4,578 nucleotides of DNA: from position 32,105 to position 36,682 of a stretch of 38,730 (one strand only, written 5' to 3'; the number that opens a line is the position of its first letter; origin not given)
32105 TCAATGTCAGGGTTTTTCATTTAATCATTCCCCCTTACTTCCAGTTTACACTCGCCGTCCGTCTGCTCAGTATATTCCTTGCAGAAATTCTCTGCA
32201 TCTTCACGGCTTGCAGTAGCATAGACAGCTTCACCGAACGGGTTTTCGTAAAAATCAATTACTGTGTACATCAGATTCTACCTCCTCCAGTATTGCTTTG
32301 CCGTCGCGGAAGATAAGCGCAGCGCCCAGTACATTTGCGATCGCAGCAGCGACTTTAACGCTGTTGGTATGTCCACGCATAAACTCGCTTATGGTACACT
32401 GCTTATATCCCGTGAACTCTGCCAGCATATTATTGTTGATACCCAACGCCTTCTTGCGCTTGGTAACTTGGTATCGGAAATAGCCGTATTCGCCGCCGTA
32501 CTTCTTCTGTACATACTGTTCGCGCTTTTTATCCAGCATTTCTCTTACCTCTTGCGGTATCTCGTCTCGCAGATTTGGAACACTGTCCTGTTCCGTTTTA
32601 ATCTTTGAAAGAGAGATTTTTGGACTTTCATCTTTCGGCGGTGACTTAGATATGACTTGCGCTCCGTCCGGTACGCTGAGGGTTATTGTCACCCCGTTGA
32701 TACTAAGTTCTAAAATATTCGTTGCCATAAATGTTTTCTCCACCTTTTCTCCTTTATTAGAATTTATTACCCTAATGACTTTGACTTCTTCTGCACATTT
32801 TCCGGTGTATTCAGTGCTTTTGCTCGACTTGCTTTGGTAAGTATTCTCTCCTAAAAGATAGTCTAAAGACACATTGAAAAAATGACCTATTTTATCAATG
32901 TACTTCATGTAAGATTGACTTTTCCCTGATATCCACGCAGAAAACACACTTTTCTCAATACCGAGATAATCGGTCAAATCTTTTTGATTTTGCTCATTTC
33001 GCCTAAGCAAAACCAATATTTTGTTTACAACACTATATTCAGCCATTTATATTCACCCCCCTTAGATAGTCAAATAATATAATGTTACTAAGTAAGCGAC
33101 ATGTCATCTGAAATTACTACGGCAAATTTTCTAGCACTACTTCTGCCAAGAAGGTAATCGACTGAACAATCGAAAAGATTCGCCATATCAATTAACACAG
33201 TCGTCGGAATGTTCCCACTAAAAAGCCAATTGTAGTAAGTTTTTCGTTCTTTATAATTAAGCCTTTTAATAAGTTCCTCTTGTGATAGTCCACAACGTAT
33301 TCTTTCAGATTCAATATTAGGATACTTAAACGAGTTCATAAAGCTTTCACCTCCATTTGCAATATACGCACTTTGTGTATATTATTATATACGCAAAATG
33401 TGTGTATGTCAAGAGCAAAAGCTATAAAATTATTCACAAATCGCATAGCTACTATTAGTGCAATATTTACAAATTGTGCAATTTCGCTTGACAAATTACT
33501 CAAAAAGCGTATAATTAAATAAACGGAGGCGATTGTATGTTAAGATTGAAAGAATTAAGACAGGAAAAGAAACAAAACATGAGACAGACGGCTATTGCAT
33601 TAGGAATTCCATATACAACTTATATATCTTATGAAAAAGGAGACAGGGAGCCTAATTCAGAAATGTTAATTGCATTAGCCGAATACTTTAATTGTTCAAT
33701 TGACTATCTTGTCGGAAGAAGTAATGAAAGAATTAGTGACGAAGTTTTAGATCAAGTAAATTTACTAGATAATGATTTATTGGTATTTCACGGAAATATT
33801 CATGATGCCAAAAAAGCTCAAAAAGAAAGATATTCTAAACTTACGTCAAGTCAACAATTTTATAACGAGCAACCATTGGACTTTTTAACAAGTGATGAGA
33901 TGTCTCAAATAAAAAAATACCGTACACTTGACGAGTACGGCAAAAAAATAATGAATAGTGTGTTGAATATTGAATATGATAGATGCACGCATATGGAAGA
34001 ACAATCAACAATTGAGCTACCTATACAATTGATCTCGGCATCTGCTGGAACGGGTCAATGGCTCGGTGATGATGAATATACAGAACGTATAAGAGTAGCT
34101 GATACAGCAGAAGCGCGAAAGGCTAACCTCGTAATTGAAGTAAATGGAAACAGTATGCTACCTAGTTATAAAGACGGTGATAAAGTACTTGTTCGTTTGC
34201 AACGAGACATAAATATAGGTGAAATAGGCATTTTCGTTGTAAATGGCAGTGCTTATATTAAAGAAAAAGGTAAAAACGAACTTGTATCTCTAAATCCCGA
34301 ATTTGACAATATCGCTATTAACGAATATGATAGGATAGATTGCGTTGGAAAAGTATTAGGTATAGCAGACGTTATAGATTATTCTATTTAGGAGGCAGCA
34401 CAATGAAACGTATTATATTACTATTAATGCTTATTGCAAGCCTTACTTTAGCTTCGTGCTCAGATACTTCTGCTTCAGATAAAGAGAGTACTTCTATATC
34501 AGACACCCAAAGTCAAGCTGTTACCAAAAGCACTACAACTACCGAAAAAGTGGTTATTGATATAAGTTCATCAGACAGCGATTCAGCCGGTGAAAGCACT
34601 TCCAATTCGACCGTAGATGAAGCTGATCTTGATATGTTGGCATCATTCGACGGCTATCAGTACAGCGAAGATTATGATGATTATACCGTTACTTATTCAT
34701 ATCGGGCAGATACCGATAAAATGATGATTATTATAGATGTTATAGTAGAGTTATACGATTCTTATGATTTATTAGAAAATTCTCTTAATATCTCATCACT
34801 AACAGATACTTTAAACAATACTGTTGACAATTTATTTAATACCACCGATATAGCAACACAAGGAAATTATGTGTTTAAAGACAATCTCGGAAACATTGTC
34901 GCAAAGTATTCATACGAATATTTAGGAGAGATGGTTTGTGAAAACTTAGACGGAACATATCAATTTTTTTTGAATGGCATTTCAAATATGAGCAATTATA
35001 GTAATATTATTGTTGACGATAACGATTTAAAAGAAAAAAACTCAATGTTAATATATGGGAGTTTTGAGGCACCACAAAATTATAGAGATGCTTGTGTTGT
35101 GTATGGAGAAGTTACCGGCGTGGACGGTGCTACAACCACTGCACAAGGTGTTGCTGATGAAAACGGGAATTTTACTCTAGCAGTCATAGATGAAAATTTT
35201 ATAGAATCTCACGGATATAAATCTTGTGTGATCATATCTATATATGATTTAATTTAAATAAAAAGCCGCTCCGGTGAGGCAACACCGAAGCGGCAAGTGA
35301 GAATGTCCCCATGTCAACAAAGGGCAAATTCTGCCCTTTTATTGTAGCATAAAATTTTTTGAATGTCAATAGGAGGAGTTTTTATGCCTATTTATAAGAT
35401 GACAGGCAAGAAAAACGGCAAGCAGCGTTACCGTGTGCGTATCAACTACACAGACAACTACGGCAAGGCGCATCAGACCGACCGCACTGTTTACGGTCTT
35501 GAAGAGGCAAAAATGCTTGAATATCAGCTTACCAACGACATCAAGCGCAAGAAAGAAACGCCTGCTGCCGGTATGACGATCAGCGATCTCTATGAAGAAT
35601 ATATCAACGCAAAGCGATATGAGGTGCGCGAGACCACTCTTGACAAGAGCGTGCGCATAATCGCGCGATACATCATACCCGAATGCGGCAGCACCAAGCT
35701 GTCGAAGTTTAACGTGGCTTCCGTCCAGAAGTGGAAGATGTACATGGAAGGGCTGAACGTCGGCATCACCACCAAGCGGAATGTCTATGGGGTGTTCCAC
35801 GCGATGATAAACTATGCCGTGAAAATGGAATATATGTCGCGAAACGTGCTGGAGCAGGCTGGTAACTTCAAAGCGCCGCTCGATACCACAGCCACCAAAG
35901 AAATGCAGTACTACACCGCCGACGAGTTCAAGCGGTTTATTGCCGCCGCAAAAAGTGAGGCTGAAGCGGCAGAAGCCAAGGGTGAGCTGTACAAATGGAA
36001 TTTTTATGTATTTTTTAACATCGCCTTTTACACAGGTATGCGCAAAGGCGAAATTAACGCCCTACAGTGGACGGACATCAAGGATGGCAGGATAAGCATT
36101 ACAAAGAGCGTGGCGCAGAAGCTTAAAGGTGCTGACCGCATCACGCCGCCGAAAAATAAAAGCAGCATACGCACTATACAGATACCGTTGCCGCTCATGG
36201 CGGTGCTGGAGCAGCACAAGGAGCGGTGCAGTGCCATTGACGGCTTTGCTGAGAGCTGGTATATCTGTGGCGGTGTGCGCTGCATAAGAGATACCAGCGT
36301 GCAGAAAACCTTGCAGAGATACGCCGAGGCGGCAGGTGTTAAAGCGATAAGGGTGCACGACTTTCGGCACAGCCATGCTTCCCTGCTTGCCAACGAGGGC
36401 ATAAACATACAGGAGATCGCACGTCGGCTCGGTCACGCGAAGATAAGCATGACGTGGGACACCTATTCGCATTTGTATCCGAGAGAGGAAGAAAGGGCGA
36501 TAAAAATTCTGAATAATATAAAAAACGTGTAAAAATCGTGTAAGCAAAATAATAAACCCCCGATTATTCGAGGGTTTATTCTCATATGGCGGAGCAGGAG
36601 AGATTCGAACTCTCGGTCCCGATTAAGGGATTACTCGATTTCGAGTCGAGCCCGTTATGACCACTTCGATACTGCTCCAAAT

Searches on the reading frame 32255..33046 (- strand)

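Call 49: search_protein_families(library=ncbifam, proteins=[window:32255-33046:-], max_evalue=0.001)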
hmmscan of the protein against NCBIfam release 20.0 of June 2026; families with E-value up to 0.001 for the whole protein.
window:32255-33046:- (263 aa): 2 families
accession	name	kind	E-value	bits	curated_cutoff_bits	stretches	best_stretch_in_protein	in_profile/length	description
NF041951.1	phage_RstR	subfamily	5.7e-11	42.6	80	1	10-76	7-73/108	RstR family transcriptional repressor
NF010465.0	PRK13890.1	equivalog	1.9e-05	24.7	96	0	6-70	6-70/121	conjugal transfer protein TrbA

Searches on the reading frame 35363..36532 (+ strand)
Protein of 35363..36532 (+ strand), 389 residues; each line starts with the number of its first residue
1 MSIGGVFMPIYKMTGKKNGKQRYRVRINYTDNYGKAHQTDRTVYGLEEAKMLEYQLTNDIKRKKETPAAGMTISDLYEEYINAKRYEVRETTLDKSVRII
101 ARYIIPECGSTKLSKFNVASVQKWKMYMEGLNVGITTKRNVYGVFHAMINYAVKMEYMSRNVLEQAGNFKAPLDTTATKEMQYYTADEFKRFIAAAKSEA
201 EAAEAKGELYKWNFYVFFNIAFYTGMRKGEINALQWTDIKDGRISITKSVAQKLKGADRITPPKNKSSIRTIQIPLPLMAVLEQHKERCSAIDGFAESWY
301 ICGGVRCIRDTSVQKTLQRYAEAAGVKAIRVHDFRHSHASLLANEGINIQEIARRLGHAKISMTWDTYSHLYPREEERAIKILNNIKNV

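Call 49: search_protein_families(library=ncbifam, proteins=[window:35363-36532:+], max_evalue=0.001)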
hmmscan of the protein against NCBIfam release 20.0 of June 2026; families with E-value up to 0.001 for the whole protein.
window:35363-36532:+ (389 aa): 10 families
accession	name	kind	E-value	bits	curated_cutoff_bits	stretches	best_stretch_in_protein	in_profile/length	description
NF040815.2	recomb_XerA_Arch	equivalog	1.1e-16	61.2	220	1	80-371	3-254/263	site-specific tyrosine recombinase/integron integrase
TIGR02225.1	recomb_XerD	equivalog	1.9e-11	43.8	329.6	1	112-371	37-274/290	site-specific tyrosine recombinase XerD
TIGR02224.1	recomb_XerC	equivalog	4e-10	39.6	335.15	1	100-371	28-277/295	tyrosine recombinase XerC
NF003462.0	PRK05084.1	equivalog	5.2e-10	38.6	267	1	218-384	201-357/360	tyrosine recombinase XerS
TIGR02249.1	integrase_gron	subfamily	7.7e-09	35.3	265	1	308-377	237-306/315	integron integrase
NF001399.0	PRK00283.1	subfamily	8e-08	31.9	279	1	300-371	211-283/300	tyrosine recombinase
NF002331.0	PRK01287.1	subfamily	0.0001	21.4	371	1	219-364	169-306/365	site-specific tyrosine recombinase XerC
NF011946.0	PRK15417.1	equivalog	0.0002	20.6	435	1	308-370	252-314/337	integron integrase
TIGR01570.1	A_thal_3588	subfamily_domain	0.00039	20.4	109.55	1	93-200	38-140/161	uncharacterized plant-specific domain TIGR01570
NF007370.0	PRK09870.1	subfamily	0.00074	19.2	221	0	192-368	12-178/200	tyrosine-type DNA invertase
